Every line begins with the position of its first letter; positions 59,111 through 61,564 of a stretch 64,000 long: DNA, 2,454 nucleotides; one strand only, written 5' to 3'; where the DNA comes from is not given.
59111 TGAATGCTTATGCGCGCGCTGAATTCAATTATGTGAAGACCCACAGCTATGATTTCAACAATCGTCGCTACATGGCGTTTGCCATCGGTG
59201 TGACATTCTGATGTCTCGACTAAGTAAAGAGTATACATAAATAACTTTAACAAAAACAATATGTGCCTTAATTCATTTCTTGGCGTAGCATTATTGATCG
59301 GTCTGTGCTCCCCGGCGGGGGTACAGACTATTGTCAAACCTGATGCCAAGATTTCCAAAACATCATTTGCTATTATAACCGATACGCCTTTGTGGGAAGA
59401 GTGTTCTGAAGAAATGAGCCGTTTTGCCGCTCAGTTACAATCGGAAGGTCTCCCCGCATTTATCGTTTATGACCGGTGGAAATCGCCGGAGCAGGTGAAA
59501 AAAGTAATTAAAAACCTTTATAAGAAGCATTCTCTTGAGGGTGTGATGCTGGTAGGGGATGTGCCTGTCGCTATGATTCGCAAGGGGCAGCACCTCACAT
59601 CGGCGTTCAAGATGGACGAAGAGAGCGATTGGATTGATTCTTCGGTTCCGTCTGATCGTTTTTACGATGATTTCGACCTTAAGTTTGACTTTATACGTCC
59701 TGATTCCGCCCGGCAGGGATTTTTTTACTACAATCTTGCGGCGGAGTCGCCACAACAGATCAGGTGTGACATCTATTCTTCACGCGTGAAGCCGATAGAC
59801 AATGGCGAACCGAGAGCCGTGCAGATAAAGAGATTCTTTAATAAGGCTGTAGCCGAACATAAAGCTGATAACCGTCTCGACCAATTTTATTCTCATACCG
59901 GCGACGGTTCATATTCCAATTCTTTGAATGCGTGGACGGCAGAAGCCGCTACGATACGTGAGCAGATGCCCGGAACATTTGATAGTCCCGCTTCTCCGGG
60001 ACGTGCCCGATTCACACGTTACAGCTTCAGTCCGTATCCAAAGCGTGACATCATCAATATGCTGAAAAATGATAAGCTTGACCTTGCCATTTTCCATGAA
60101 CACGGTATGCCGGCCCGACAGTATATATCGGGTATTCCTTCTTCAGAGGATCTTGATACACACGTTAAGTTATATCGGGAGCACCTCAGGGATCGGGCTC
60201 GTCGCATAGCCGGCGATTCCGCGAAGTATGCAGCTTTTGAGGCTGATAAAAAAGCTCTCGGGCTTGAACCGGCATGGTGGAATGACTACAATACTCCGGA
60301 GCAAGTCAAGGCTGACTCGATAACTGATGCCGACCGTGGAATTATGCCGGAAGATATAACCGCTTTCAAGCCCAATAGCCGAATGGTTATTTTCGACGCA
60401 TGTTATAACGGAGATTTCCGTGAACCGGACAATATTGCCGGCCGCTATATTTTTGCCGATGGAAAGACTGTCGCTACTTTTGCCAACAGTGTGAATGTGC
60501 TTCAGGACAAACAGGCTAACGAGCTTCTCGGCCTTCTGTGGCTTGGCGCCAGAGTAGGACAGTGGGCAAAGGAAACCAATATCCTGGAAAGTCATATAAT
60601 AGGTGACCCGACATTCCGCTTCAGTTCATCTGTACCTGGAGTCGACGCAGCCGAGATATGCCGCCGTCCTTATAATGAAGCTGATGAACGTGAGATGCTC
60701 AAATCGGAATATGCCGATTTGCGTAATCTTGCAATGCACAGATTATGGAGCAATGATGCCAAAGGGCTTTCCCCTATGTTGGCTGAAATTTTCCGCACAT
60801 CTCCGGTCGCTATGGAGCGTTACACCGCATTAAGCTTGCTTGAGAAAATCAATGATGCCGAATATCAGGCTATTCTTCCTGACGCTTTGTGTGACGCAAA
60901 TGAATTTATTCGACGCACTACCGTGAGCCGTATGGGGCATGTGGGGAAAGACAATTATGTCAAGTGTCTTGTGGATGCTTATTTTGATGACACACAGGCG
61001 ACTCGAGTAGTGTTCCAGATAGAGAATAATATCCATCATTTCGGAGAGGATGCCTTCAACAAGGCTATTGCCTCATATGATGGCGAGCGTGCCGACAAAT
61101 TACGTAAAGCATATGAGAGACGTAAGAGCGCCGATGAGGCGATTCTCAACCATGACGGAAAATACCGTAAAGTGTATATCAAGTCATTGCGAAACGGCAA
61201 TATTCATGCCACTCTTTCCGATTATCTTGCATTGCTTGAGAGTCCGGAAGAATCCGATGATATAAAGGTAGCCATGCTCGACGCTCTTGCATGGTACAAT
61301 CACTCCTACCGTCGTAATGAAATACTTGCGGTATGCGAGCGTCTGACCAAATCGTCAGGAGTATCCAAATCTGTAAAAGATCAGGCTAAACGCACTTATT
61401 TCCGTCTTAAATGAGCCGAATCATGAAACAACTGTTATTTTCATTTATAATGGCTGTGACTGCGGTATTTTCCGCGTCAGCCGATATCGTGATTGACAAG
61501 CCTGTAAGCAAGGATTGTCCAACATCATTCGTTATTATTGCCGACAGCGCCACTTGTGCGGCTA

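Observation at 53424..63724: Candidate new system: TBDT, DUF4876 lipoprotein, second beta-barrel and two gingipain-like/HEAT proteases in one operon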

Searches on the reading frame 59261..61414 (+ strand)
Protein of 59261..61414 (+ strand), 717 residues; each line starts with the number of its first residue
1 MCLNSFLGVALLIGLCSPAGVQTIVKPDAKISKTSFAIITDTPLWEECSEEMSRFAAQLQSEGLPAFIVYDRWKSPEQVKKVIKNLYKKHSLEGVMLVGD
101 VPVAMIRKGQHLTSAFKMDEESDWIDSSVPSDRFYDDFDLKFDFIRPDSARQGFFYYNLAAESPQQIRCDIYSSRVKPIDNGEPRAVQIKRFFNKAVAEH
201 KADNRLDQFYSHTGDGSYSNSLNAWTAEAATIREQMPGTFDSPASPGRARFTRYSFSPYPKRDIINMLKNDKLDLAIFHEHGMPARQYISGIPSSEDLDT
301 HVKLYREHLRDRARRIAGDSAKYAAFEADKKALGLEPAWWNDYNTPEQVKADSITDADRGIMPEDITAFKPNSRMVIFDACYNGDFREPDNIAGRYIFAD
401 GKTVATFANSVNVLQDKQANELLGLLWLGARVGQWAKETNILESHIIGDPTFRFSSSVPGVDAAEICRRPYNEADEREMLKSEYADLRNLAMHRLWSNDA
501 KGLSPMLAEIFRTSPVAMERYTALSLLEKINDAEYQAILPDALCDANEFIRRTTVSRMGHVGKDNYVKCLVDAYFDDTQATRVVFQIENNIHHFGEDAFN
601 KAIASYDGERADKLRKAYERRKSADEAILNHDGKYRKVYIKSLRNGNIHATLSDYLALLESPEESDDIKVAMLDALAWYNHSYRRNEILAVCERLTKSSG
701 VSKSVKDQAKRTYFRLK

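Call 3: search_protein_families(library=pfam, proteins=[window:59261-61414:+], max_evalue=0.01)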
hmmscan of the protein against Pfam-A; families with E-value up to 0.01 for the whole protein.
window:59261-61414:+ (717 aa): 1 family
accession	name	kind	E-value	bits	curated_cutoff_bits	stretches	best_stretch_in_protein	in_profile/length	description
PF13646.12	HEAT_2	-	0.00013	22.6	27.7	1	505-579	2-76/88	HEAT repeats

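Call 4: search_protein_families(library=ncbifam, proteins=[window:59261-61414:+], max_evalue=0.01)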
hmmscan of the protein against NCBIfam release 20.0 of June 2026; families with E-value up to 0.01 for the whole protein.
window:59261-61414:+ (717 aa): 1 family
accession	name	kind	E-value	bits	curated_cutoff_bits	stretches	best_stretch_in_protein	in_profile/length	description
NF045915.1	PhycobilmeDegNblB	equivalog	0.0011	18.6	300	1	507-606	103-200/214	phycobilisome degradation protein NblB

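Call 9: search_protein_families(library=pfam, proteins=[window:59261-61414:+], max_evalue=10)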
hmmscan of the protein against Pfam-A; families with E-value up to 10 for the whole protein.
window:59261-61414:+ (717 aa): 1 family
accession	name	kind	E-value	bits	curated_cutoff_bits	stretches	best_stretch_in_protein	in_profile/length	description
PF13646.12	HEAT_2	-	0.00013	22.6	27.7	1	505-579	2-76/88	HEAT repeats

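Call 16: search_solved_structures(query=window:59261-61414:+, max_evalue=10, show_alignments=2)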
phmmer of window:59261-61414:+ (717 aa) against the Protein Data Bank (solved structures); distinct sequences matched with E-value up to 10: 19.
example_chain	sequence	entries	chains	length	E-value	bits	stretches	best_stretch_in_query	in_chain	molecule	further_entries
9sah_A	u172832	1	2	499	1.7e-09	40.3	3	523-609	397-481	E4-NB2 synthetic fusion protein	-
4zv6_A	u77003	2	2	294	5.7e-05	25.3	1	480-583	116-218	AlphaRep-7 | alpha-Rep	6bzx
4xl5_C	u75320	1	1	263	0.00014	24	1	499-581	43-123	bGFP-A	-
6fsq_A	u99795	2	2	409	0.00032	22.9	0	522-577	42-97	alphaRep A3_bGFPD | A3_bGFPD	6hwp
6ft5_A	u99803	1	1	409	0.00033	22.8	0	522-577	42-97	alphaRep A3_A3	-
8aw4_A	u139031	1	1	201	0.00036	22.7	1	518-583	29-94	ALPHAREP bB-E3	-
6gwc_C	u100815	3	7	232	0.00061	21.9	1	498-584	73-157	iE5 ALPHAREP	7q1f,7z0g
9rhz_A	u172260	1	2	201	0.0025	19.9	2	520-579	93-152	ALPHAREP bE5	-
6gx7_E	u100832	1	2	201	0.0058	18.7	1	518-582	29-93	iiiA5 ALPHAREP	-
6g4j_B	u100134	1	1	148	0.087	14.8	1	518-584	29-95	alphaREP bE8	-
9t1m_A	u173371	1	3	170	0.089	14.8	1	514-582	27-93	Alpha Rep E4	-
6gwd_G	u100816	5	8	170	0.1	14.6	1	519-580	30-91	iiH5 ALPHAREP | iih5 Alpha Repeating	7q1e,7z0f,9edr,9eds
3ltj_A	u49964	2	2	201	0.16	13.9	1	522-577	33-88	AlphaRep-4 | bA3-2: binder of A3 protein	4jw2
7p0h_A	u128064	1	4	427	0.17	13.8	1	498-580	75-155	Helicobacter pylori ComF fused to an artificial alphaREP crystallization helper (named B2)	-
3ltm_A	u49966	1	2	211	0.19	13.7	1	522-578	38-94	Alpha-Rep4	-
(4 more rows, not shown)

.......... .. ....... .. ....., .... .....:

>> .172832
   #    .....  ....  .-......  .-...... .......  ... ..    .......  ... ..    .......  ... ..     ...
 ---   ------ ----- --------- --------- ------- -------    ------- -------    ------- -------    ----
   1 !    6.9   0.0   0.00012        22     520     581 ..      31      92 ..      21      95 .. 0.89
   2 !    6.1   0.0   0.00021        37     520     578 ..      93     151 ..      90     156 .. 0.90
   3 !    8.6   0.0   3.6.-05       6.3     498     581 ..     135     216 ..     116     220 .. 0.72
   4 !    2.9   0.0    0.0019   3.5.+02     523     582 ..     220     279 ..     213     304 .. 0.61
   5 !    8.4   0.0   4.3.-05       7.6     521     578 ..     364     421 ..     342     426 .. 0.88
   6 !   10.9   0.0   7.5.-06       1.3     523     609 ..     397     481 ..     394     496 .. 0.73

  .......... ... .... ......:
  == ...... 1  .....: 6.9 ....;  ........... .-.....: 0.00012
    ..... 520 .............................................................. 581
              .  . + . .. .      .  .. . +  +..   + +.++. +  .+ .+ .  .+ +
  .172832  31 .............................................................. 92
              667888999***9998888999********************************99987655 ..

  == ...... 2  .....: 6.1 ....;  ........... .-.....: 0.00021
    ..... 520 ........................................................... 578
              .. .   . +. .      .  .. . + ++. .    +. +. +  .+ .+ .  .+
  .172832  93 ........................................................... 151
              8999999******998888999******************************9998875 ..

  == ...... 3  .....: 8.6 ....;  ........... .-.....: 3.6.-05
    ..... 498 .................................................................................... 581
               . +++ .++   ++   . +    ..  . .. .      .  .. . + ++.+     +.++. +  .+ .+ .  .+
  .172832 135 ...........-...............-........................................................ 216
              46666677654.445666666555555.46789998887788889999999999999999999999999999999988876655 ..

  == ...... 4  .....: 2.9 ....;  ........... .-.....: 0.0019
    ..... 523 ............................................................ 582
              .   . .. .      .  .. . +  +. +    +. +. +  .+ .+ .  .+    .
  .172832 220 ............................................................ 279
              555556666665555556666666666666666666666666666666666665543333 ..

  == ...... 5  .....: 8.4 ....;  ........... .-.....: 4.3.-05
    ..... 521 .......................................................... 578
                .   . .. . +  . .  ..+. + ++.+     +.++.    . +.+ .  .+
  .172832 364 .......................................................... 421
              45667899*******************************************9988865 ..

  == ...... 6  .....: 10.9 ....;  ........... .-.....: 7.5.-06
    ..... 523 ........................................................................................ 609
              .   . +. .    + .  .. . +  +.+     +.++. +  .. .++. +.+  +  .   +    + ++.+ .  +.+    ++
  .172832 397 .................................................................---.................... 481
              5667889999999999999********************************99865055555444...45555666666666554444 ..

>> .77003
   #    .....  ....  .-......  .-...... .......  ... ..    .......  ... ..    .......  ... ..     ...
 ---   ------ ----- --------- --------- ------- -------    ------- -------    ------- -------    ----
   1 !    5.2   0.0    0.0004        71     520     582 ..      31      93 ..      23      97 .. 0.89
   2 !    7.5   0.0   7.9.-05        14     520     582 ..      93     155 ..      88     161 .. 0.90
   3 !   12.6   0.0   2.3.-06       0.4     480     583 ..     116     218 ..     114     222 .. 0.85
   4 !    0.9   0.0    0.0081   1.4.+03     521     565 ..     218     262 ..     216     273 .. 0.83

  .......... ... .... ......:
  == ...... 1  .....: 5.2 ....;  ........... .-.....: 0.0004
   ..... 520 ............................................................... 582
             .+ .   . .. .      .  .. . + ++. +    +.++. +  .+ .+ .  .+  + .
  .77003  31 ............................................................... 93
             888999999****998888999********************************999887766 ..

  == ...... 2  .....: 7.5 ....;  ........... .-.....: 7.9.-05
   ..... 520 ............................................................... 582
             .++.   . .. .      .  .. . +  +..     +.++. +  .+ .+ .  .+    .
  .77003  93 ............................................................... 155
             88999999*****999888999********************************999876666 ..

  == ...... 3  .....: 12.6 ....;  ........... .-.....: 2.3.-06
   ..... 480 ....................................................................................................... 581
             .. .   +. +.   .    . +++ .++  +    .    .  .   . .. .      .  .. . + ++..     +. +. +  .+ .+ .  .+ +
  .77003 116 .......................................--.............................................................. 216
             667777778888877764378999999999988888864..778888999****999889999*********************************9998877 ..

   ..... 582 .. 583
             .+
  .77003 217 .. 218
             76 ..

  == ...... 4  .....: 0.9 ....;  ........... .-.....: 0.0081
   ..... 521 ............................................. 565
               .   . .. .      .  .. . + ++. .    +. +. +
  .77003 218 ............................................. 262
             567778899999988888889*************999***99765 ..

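Call 17: find_homologous_proteins(query=window:59261-61414:+, max_evalue=0.001)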
Query window:59261-61414:+ (717 aa): 1775 proteins with E <= 0.001 among 8000 candidates; the best 120 are listed.
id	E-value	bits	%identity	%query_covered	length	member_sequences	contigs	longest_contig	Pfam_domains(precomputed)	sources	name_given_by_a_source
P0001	0.0e+0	1611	97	100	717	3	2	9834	PF13646.13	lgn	-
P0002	0.0e+0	1185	72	100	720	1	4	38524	PF13646.13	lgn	-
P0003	0.0e+0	1181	73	100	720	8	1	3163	PF13646.13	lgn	-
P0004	0.0e+0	1139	70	100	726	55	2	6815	-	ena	-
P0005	0.0e+0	1130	69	100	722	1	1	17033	PF13646.13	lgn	-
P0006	0.0e+0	1112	71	97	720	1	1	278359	PF13646.13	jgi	-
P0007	0.0e+0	1104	67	100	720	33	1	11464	-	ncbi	-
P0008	0.0e+0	1034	65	98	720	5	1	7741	-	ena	-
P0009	0.0e+0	1026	65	99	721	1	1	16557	PF13646.13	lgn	-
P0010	0.0e+0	1026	62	100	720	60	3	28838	PF13646.13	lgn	-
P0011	0.0e+0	1016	61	100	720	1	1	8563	PF13646.13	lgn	-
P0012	7.1e-297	1005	62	100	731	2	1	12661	PF13646.13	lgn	-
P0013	8.6e-295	998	63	99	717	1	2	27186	-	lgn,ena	-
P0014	2.6e-292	990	62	100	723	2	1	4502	PF13646.13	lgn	-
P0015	5.0e-291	986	62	98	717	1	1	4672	PF13646.13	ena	-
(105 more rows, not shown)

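Call 20: find_related_loci(query=window:59261-61414:+, collection=genome_contigs, flank=10000)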
Query window:59261-61414:+ (717 aa) in genome_contigs; peptide patterns used: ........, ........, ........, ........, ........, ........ (x = any residue, [..] = any of these).
584 stretches matched a pattern; 509 encode a relative of the query (tblastn E <= 1e-3); the best 80 are kept; 80 distinct loci.
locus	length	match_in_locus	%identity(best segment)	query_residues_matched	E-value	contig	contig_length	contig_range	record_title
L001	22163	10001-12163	71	4-717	0e+0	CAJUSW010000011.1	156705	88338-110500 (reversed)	MAG TPA_asm: uncultured Duncaniella sp. isolate MGBC164402 genome assembly, contig: MGBC164402.11, whole genome shotgun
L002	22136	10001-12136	68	8-717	0e+0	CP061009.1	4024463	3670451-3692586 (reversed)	Muribaculaceae bacterium MF13079 chromosome, complete genome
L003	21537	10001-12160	73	1-717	0e+0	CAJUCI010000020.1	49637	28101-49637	MAG TPA_asm: uncultured Duncaniella sp. isolate MGBC127601 genome assembly, contig: MGBC127601.20, whole genome shotgun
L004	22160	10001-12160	63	1-717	0e+0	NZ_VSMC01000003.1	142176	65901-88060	Heminiphilus faecis strain AM35 CONTIG_3_length_142176_cov_263.433379, whole genome shotgun sequence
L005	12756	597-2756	63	1-717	0e+0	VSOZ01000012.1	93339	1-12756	MAG: Muribaculum sp. isolate SC1186_S39_bin.11 SC1186_S39_SC1186_S39_bin.11_contig_12, whole genome shotgun sequence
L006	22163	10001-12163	70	4-717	0e+0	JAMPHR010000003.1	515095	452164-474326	MAG: Paenibacillus sp. isolate NALB_7961_12 Scaffold_#3__SCF_003__514495_bp, whole genome shotgun sequence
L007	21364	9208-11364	60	1-717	0e+0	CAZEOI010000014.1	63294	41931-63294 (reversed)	MAG TPA_asm: uncultured Sangeribacter sp. isolate ERP125879_co2_35 genome assembly, contig: NODE_135_length_63294_cov_10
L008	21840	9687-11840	60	1-717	0e+0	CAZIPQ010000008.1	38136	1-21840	MAG TPA_asm: uncultured Muribaculum sp. isolate SRP199465_co1_389 genome assembly, contig: NODE_2361_length_38136_cov_16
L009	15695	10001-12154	58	1-717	0e+0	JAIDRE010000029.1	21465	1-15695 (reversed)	MAG: Muribaculaceae bacterium isolate SC0360_S7_3 SC0360_S7_3_contig_29, whole genome shotgun sequence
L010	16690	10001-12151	53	9-717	0e+0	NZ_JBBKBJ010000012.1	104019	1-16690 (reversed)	Phocaeicola sp. HCN-6420 assembly_contig_12, whole genome shotgun sequence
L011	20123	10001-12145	53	13-717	0e+0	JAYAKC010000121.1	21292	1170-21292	MAG: bacterium isolate P048L1-25 NODE_1243_length_21292_cov_9.585723, whole genome shotgun sequence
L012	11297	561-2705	53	13-717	0e+0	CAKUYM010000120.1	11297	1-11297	MAG: uncultured Bacteroides sp. isolate REFINED_METABAT215_TOP10_CONTIGS_1500_ASSEMBLY_K77_MERGED__Hadza_MoBio_hadza-I-L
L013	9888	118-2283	51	5-717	0e+0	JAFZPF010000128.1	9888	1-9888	MAG: Prevotella sp. isolate RGIG7972 Water_buffalos_Rumen-1__c447147, whole genome shotgun sequence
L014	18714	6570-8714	52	13-717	0e+0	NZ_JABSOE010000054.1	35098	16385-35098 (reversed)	Phocaeicola faecicola strain AGMB03916 AGMB03916-54, whole genome shotgun sequence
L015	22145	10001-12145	52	13-717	0e+0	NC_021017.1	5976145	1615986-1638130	Bacteroides xylanisolvens XB1A, complete sequence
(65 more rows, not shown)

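Call 30: search_solved_structures(query=A1, max_evalue=10, show_alignments=0)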
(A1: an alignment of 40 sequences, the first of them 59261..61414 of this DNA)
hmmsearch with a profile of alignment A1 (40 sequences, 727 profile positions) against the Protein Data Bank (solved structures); distinct sequences matched with E-value up to 10: 21.
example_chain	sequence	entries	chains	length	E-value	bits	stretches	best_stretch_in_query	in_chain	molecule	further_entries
9sah_A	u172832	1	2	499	1.2e-26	96.5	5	514-576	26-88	E4-NB2 synthetic fusion protein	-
6fsq_A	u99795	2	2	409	5.5e-20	74.4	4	518-609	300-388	alphaRep A3_bGFPD | A3_bGFPD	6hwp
4zv6_A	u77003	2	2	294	5.5e-19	71.1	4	518-582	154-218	AlphaRep-7 | alpha-Rep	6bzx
6ft5_A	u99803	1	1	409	2e-18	69.3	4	506-577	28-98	alphaRep A3_A3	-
6gwc_C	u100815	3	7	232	7.2e-14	54.2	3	518-582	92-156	iE5 ALPHAREP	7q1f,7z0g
4xl5_C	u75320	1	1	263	2.6e-13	52.3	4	479-577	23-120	bGFP-A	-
8aw4_A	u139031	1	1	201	1.2e-11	46.8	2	513-582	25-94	ALPHAREP bB-E3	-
9rhz_A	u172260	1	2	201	1.3e-11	46.8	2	517-609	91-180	ALPHAREP bE5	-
6gx7_E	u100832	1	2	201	6.7e-11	44.4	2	514-581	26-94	iiiA5 ALPHAREP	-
7p0h_A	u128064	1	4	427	1.5e-10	43.2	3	518-581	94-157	Helicobacter pylori ComF fused to an artificial alphaREP crystallization helper (named B2)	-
9t1m_A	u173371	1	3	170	1.3e-09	40.2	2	514-581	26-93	Alpha Rep E4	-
3ltj_A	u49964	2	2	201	4.6e-09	38.3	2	504-576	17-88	AlphaRep-4 | bA3-2: binder of A3 protein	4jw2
3ltm_A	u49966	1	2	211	6.2e-09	37.9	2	511-576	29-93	Alpha-Rep4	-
6veh_A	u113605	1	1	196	4.9e-08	34.9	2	517-586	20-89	HEAT repeat domain-containing protein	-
5dcq_A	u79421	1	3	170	4e-07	31.9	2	513-582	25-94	artificial repeat proteins (alphaREP3)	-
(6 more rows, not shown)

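Call 33: predict_structure(alignment_id=A1)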
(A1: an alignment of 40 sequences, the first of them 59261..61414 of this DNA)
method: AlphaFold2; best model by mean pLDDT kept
length: 717 residues; sequences in the alignment: 40
mean_pLDDT: 87.1   pTM: 0.86
mean pLDDT of the five models: 87.1, 86.5, 85.1, 84.8, 84.7
residues with pLDDT >= 90: 459; 70-90: 174; 50-70: 49; < 50: 35
segments of 3 or more residues with pLDDT < 50: 1-20, 216-224
pLDDT, mean of each block of 10 residues (from residue 1): 47 40 85 95 96 98 96 95 96 95 89 64 77 91 93 92 89 93 95 97 87 58 59 77 57 64 89 85 77 82 92 92 95 93 93 86 91 86 74 92 86 54 91 87 82 93 93 96 94 94 97 93 93 96 91 93 97 87 90 96 95 95 90 83 90 96 93 95 96 95 96 94
secondary structure, 60 per line:
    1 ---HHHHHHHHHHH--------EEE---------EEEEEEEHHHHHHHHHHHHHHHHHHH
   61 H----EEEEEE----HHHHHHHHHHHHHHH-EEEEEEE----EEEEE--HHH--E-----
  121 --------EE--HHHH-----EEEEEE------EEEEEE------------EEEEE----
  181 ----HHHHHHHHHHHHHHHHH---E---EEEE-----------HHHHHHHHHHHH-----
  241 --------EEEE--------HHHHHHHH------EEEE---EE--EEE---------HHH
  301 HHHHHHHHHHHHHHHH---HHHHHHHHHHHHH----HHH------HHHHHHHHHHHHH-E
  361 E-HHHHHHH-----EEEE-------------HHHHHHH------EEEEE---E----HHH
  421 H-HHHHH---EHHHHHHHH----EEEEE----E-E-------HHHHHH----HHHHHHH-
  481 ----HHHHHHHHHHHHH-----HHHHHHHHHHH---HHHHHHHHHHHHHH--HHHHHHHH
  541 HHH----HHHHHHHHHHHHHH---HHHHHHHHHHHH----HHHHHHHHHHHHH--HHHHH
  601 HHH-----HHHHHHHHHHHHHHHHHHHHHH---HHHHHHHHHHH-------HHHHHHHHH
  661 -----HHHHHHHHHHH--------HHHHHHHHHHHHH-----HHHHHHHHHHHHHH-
elements in order (helices of 4 or more, strands of 3 or more residues): H4-14 E23-25 E35-41 H42-61 E66-71 H76-90 E92-98 E103-107 H133-136 E142-147 E154-159 E172-176 H185-201 E209-212 H224-235 E249-252 H261-268 E275-278 E286-288 H298-316 H320-332 H346-358 H363-369 E375-378 H392-398 E405-409 H418-421 H423-427 H432-439 E444-448 H463-468 H473-479 H485-497 H503-513 H517-530 H533-543 H548-561 H565-576 H581-593 H596-603 H609-630 H634-644 H652-660 H666-676 H685-697 H703-716

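Call 35: fold_search(model_id=the predicted structure, library=pdb)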
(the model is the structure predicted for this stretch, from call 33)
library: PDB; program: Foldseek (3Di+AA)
matches with E <= 10: 1276; with E <= 0.001: 3
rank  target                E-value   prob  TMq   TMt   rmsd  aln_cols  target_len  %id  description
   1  5oqo_A                7.1e-04  1.00  0.17  0.15  18.5       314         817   16  Crystal structure of the S. cerevisiae condensin Ycg1-Brn1 subcomplex bound to DNA (crystal form II) (released 2017-10-18)
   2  4xl5_C                7.5e-04  1.00  0.17  0.40  11.6       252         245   18  X-ray structure of bGFP-A / EGFP complex (released 2015-08-19)
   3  7p0h_A                7.9e-04  1.00  0.17  0.26  10.9       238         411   18  Crystal structure of Helicobacter pylori ComF fused to an artificial alphaREP crystallization helper(named B2) (released 2022-04-06)
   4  4zv6_A                1.4e-03  1.00  0.17  0.37  11.7       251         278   20  Crystal structure of the artificial alpharep-7 octarellinV.1 complex (released 2016-05-25)
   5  6bzx_A                1.5e-03  1.00  0.17  0.37  11.8       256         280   18  Structure of the artificial complex alpha-Rep/Octarellin V.1 crystallized by counter diffusion in a capillary (released 2019-01-09)
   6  4d4z_B                1.5e-03  1.00  0.15  0.33  13.9       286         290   14  STRUCTURE OF HUMAN DEOXYHYPUSINE HYDROXYLASE in complex with glycerol (released 2015-04-15)
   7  7pks_d                1.8e-03  1.00  0.16  0.15  13.7       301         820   15  Structural basis of Integrator-mediated transcription regulation (released 2021-12-08)
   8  5oqp_A                2.1e-03  1.00  0.18  0.16  17.9       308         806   15  Crystal structure of the S. cerevisiae condensin Ycg1-Brn1 subcomplex bound to DNA (crystal form I) (released 2017-10-18)
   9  5j3v_B                2.1e-03  1.00  0.17  0.15  11.7       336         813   11  Crystal structure of human Karyopherin-beta2 bound to the histone H3 tail (released 2016-09-21)
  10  4d4z_A                2.4e-03  1.00  0.14  0.32  14.0       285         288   14  STRUCTURE OF HUMAN DEOXYHYPUSINE HYDROXYLASE in complex with glycerol (released 2015-04-15)
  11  3grl                  2.6e-03  0.99  0.14  0.16  16.3       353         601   10  Crystal Structure of the Monomer of the p115 Tether Globular Head Domain (released 2009-11-03)
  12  6fsq                  3.0e-03  1.00  0.20  0.32   8.6       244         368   19  Structure of A3_bGFPD, an artificial bi-domain protein based on two different alphaRep domains : A3 and a GFP binding do (released 2018-08-08)
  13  7z0g_C                4.3e-03  1.00  0.16  0.44  11.6       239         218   16  CPAP:TUBULIN:IE5 ALPHAREP COMPLEX P1 SPACE GROUP (released 2022-04-13)
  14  7q1f_T                4.3e-03  1.00  0.16  0.43  11.4       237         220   17  CPAP:TUBULIN:IE5 ALPHAREP COMPLEX (released 2022-04-20)
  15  5yvg_B                4.5e-03  0.99  0.17  0.16  13.3       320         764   11  Crystal structure of Karyopherin beta2 in complex with FUS(full length) (released 2018-05-16)
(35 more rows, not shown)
